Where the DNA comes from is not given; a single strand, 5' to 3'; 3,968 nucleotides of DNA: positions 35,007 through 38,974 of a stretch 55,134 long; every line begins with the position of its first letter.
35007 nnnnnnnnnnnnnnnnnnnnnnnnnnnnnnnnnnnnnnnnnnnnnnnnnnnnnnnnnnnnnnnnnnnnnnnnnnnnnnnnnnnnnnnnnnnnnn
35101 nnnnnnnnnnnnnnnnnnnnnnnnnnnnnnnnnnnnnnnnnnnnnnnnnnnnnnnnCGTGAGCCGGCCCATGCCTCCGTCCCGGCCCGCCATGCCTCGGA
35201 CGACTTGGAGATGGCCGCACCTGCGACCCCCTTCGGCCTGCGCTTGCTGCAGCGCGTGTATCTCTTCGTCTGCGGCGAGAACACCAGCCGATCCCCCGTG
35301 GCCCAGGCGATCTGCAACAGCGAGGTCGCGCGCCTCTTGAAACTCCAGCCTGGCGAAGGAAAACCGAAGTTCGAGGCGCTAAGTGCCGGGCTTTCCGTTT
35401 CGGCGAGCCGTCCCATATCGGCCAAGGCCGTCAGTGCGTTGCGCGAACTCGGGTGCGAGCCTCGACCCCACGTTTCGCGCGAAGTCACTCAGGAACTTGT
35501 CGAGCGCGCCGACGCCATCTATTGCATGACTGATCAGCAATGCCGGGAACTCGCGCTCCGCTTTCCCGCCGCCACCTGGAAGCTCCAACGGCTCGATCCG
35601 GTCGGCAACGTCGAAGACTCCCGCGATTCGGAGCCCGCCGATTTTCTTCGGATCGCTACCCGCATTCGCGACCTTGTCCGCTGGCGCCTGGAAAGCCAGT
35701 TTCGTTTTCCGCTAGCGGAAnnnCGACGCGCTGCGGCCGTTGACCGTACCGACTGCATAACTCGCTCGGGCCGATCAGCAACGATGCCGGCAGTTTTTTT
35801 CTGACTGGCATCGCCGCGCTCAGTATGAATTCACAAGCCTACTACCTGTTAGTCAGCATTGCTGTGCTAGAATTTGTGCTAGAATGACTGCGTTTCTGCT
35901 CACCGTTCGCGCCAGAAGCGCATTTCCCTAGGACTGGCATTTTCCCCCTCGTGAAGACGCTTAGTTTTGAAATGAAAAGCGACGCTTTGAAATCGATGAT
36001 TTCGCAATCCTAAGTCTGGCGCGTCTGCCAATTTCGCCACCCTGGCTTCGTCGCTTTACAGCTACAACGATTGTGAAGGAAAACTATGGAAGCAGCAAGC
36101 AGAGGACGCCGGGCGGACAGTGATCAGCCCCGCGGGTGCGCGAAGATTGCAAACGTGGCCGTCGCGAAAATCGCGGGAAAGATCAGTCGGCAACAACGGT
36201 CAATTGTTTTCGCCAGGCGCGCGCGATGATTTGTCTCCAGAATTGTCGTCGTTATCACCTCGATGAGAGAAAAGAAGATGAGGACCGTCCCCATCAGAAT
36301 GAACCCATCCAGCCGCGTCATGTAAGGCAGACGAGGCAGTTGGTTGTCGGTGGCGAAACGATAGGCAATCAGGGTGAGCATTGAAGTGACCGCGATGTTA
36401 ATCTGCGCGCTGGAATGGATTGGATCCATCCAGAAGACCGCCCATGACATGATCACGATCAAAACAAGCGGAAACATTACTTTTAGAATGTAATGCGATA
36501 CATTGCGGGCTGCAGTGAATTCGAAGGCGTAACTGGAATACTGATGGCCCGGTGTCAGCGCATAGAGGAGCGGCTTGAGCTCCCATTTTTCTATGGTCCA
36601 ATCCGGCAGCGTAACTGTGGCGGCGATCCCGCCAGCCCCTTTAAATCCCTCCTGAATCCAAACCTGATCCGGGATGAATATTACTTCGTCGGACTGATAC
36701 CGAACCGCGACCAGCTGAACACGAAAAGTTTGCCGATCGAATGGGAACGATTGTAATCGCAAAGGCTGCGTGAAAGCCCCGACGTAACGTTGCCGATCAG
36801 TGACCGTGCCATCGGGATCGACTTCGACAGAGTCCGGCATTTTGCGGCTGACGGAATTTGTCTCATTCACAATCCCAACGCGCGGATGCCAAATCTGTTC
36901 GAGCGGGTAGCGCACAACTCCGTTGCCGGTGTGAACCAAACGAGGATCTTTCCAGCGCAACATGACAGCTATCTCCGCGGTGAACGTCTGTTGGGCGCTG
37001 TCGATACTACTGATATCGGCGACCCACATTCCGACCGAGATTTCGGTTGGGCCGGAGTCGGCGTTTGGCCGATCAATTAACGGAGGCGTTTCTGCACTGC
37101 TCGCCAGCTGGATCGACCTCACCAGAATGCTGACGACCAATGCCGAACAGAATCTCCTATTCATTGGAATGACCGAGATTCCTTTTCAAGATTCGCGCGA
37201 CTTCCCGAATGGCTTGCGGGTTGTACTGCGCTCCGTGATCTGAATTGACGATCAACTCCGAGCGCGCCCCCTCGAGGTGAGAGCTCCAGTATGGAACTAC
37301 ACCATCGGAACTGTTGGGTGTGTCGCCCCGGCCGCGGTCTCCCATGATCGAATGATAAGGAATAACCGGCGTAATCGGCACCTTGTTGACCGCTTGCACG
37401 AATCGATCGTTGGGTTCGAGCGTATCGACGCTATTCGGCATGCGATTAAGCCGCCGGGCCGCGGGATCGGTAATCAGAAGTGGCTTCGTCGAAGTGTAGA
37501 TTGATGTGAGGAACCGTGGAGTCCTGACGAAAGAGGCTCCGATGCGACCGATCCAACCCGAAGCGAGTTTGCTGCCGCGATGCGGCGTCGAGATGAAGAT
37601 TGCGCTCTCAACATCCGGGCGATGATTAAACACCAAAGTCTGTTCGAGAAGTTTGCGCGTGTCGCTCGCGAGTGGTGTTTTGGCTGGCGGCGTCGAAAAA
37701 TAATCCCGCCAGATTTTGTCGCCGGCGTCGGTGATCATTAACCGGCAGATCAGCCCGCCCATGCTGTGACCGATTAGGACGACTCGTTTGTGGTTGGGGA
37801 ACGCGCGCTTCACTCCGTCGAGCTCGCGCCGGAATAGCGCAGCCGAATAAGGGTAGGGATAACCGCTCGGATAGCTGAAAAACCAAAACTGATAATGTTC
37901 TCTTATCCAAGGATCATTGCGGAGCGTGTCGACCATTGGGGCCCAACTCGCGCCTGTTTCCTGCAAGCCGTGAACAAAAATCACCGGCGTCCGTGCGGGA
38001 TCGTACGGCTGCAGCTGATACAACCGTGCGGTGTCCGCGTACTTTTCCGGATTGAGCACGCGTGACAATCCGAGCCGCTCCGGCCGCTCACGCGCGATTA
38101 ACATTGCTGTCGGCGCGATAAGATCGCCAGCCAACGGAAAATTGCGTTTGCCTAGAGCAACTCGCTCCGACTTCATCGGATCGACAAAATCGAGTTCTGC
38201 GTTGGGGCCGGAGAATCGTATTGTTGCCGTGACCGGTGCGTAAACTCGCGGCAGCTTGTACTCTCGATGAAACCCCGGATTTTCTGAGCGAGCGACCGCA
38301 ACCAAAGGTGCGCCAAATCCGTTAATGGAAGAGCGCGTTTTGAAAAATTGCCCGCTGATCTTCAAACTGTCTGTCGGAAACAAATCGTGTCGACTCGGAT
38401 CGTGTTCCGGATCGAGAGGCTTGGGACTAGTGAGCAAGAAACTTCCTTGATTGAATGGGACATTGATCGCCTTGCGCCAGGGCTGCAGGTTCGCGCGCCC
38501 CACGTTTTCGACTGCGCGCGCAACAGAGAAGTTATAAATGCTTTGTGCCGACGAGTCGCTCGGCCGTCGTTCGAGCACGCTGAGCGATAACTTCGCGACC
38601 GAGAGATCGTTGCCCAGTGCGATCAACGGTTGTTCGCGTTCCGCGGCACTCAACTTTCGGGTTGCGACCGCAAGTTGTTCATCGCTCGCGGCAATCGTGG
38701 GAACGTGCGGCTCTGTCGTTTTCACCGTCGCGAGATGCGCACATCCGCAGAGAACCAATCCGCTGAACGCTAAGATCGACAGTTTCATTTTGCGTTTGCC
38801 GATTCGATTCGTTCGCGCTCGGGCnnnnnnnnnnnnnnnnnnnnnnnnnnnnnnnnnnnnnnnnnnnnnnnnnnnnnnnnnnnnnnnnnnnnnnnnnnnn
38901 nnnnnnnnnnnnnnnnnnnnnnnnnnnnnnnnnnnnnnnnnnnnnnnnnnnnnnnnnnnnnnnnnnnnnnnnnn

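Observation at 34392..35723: PstB-type ABC ATPase fused to an LMW-PTP/ArsC-like phosphatase domain, with no phoU in the operon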

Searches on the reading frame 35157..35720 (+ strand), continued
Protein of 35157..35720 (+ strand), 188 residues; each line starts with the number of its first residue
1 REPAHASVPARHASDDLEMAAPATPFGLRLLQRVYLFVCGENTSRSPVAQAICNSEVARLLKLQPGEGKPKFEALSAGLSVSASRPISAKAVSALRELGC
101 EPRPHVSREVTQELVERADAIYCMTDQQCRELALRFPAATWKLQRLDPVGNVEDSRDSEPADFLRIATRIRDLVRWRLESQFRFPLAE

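Call 55: fold_search(model_id=the predicted structure, library=pdb)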
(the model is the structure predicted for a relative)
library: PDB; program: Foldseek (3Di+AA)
matches with E <= 10: 799; with E <= 0.001: 92
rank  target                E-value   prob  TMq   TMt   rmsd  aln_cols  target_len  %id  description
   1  4pic_A                5.5e-09  1.00  0.25  0.81   2.5       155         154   32  YwlE arginine phosphatase from Geobacillus stearothermophilus (released 2014-05-28)
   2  4etn                  1.0e-08  1.00  0.26  0.87   2.1       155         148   29  Crystal structure of YwlE mutant from Bacillus subtilis (released 2012-06-20)
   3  4egs_A                2.4e-08  1.00  0.26  0.86   2.3       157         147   30  Crystal Structure Analysis of Low Molecular Weight Protein Tyrosine Phosphatase from T. tengcongensis (released 2012-10-03)
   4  4kk3                  3.1e-08  1.00  0.26  0.84   2.2       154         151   28  YwlE arginine phosphatase - wildtype (released 2013-07-03)
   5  4kk4                  6.8e-08  1.00  0.26  0.84   2.5       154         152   28  YwlE arginine phosphatase - C7S mutant with phosphorylated active site serine (released 2013-07-03)
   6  2cwd_A                7.1e-08  1.00  0.26  0.85   2.7       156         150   30  Crystal Structure of TT1001 protein from Thermus thermophilus HB8 (released 2006-09-05)
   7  2cwd_C                1.6e-07  1.00  0.26  0.86   2.7       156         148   30  Crystal Structure of TT1001 protein from Thermus thermophilus HB8 (released 2006-09-05)
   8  2cwd_B                1.6e-07  1.00  0.26  0.85   2.7       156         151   30  Crystal Structure of TT1001 protein from Thermus thermophilus HB8 (released 2006-09-05)
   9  1zgg_MODEL_1_A        2.3e-07  1.00  0.25  0.82   2.4       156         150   28  Solution structure of a low molecular weight protein tyrosine phosphatase from Bacillus subtilis (released 2006-03-28)
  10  2wmy_C                2.8e-07  1.00  0.25  0.84   2.4       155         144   21  Crystal structure of the tyrosine phosphatase Wzb from Escherichia coli K30 in complex with sulphate. (released 2009-07-21)
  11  2wmy_D                4.7e-07  1.00  0.25  0.84   2.4       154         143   21  Crystal structure of the tyrosine phosphatase Wzb from Escherichia coli K30 in complex with sulphate. (released 2009-07-21)
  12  5z3m_A                5.3e-07  1.00  0.26  0.83   2.7       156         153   25  Crystal structure of Low Molecular Weight Phosphotyrosine phosphatase (VcLMWPTP-2) from Vibrio choleraeO395 (released 2018-09-19)
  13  2wmy_B                5.3e-07  1.00  0.25  0.84   2.4       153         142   21  Crystal structure of the tyrosine phosphatase Wzb from Escherichia coli K30 in complex with sulphate. (released 2009-07-21)
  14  2wmy_F                5.3e-07  1.00  0.25  0.84   2.4       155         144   21  Crystal structure of the tyrosine phosphatase Wzb from Escherichia coli K30 in complex with sulphate. (released 2009-07-21)
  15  2wmy_A                8.8e-07  1.00  0.25  0.85   2.5       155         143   22  Crystal structure of the tyrosine phosphatase Wzb from Escherichia coli K30 in complex with sulphate. (released 2009-07-21)
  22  2wja_B                4.0e-06  1.00  0.24  0.83   2.8       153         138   23  Crystal structure of the tyrosine phosphatase Wzb from Escherichia coli K30 in complex with phosphate. (released 2009-07-14)
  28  2wja_A                5.6e-06  1.00  0.24  0.80   5.0       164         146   21  Crystal structure of the tyrosine phosphatase Wzb from Escherichia coli K30 in complex with phosphate. (released 2009-07-14)
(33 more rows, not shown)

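Call 76: search_protein_representatives(alignment_id=A2)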
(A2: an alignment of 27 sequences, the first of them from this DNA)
Query: 27 sequences, 161 profile positions. Proteins with E-value up to 0.001 (for the whole library): 22580; up to 1e-10: 8963; up to 1e-30: 292. The best 150 are listed.
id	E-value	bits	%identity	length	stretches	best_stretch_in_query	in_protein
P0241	5.1e-93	325.4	-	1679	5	7-153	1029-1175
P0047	3.9e-62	225.0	-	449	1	2-159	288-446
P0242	5.5e-58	211.5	-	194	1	3-157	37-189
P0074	9.3e-57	207.5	-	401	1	2-159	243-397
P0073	5.9e-55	201.7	-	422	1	3-157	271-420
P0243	5.5e-53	195.3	-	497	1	3-154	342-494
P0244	5.7e-53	195.2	-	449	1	3-157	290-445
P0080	3.1e-52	192.8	-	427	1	2-156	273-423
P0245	8.4e-52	191.4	-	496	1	2-153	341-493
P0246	3.0e-51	189.6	-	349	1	3-153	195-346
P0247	4.6e-50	185.8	-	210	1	4-155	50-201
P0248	4.7e-50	185.7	-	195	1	2-152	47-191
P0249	4.8e-50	185.7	-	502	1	4-153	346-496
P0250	4.2e-49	182.6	-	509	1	3-153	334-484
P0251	4.3e-49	182.6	-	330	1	3-155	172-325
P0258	1.8e-47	177.4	-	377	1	3-153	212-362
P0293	1.1e-40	155.3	-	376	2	2-153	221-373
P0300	1.2e-39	151.9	-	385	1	2-153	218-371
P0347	1.1e-34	135.8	-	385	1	2-153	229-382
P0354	1.5e-34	135.3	-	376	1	2-153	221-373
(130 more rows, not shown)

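Call 77: search_protein_families(library=pfam, proteins=[P0347, P0354, P0293, P0258, P0246, P0241, P0300, P0242], max_evalue=0.001)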
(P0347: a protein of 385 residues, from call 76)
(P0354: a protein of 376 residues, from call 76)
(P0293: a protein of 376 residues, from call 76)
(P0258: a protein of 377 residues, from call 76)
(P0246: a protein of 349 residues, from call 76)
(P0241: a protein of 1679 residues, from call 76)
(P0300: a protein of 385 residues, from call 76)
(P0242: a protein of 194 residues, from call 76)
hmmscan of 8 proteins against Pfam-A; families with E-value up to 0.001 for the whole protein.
P0347 (385 aa): 2 families
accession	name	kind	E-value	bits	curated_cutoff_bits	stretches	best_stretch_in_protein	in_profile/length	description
PF01451.26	LMWPc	-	6.8e-34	117.6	23.2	1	235-378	1-142/144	Low molecular weight phosphotyrosine protein phosphatase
PF01300.24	Sua5_yciO_yrdC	-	2.6e-15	56.8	25.1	1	23-216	2-174/178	Telomere recombination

P0354 (376 aa): 2 families
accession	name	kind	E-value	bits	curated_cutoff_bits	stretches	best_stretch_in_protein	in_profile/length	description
PF01300.24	Sua5_yciO_yrdC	-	4.9e-37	127.6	25.1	1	22-212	2-178/178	Telomere recombination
PF01451.26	LMWPc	-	7.8e-22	78.5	23.2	1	227-369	1-142/144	Low molecular weight phosphotyrosine protein phosphatase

P0293 (376 aa): 2 families
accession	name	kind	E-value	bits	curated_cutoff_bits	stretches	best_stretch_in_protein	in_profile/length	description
PF01300.24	Sua5_yciO_yrdC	-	1.4e-46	158.7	25.1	1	24-212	2-178/178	Telomere recombination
PF01451.26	LMWPc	-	2e-24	86.9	23.2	1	227-368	1-141/144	Low molecular weight phosphotyrosine protein phosphatase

P0258 (377 aa): 1 family
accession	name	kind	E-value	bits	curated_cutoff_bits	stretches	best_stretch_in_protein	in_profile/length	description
PF01451.26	LMWPc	-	4e-13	50.2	23.2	1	217-355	1-139/144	Low molecular weight phosphotyrosine protein phosphatase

P0246 (349 aa): 1 family
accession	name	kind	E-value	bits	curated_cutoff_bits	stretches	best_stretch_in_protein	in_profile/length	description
PF01451.26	LMWPc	-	6.9e-16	59.2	23.2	1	200-341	1-141/144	Low molecular weight phosphotyrosine protein phosphatase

P0241 (1679 aa): 4 families
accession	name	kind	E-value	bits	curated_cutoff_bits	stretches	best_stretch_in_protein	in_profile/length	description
PF01451.26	LMWPc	-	1.1e-101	337.4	23.2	5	1535-1670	1-140/144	Low molecular weight phosphotyrosine protein phosphatase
PF01326.24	PPDK_N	-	2.3e-71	241.2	27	1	524-850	3-322/328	Pyruvate phosphate dikinase, AMP/ATP-binding domain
PF00391.29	PEP-utilizers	-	1.4e-11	44.3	23.1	1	205-298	2-58/72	PEP-utilising enzyme, mobile domain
PF02302.22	PTS_IIB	-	1.3e-05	26.2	23.6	0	1080-1132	19-76/90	PTS system, Lactose/Cellobiose specific IIB subunit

P0300 (385 aa): 2 families
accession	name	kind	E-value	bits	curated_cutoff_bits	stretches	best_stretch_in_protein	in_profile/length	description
PF01300.24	Sua5_yciO_yrdC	-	3.7e-47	160.5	25.1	1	19-209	1-178/178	Telomere recombination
PF01451.26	LMWPc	-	2.9e-20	73.4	23.2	1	225-366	2-141/144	Low molecular weight phosphotyrosine protein phosphatase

P0242 (194 aa): 1 family
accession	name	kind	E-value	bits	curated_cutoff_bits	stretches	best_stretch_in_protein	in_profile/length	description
PF01451.26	LMWPc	-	8.4e-16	58.9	23.2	1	43-179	2-140/144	Low molecular weight phosphotyrosine protein phosphatase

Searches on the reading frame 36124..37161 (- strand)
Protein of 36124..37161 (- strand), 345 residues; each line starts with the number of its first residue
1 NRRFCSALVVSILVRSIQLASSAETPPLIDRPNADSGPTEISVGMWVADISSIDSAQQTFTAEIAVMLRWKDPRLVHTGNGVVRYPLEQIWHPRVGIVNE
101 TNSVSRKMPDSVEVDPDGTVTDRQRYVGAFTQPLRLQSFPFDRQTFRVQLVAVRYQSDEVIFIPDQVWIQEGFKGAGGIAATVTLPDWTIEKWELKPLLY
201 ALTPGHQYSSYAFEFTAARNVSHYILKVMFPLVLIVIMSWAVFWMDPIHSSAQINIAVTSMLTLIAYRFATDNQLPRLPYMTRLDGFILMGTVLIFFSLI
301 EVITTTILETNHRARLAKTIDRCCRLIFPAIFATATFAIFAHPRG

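Call 5: search_protein_families(library=pfam, proteins=[window:36124-37161:-], max_evalue=0.01)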
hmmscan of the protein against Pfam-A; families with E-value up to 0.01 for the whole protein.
window:36124-37161:- (345 aa): 2 families
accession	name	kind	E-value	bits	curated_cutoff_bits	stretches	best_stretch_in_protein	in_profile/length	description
PF02931.28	Neur_chan_LBD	-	1.2e-18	67.8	26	1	31-166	17-160/216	Neurotransmitter-gated ion-channel ligand binding domain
PF02932.22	Neur_chan_memb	-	2e-13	51.6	28.1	1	229-305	2-79/233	Neurotransmitter-gated ion-channel transmembrane region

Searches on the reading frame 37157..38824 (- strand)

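Call 5: search_protein_families(library=pfam, proteins=[window:37157-38824:-], max_evalue=0.01)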
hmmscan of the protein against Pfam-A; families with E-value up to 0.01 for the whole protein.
window:37157-38824:- (555 aa): 8 families
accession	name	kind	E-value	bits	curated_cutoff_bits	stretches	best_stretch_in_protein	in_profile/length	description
PF12697.13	Abhydrolase_6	-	3.6e-09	38.1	26.3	1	281-541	1-216/217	Alpha/beta hydrolase family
PF00561.26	Abhydrolase_1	-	1.4e-07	31.9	25.8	1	280-371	2-94/245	alpha/beta hydrolase fold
PF07819.20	PGAP1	-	6.7e-07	29.7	24.3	1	339-368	84-113/233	PGAP1-like alpha/beta domain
PF12146.15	Hydrolase_4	-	0.0015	18.3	27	0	338-380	69-110/239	Serine aminopeptidase, S33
PF05057.20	DUF676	-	0.0018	18.2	20.3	0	344-370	76-102/217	Putative serine esterase (DUF676)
PF01674.24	Lipase_2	-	0.0057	16.7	20.3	0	279-365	2-94/219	Lipase (class 2)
PF06028.17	DUF915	-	0.0074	16.1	22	0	277-304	10-37/255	Alpha/beta hydrolase of unknown function (DUF915)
PF02450.21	LCAT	-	0.0084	15.8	21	0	345-375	120-150/392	Lecithin:cholesterol acyltransferase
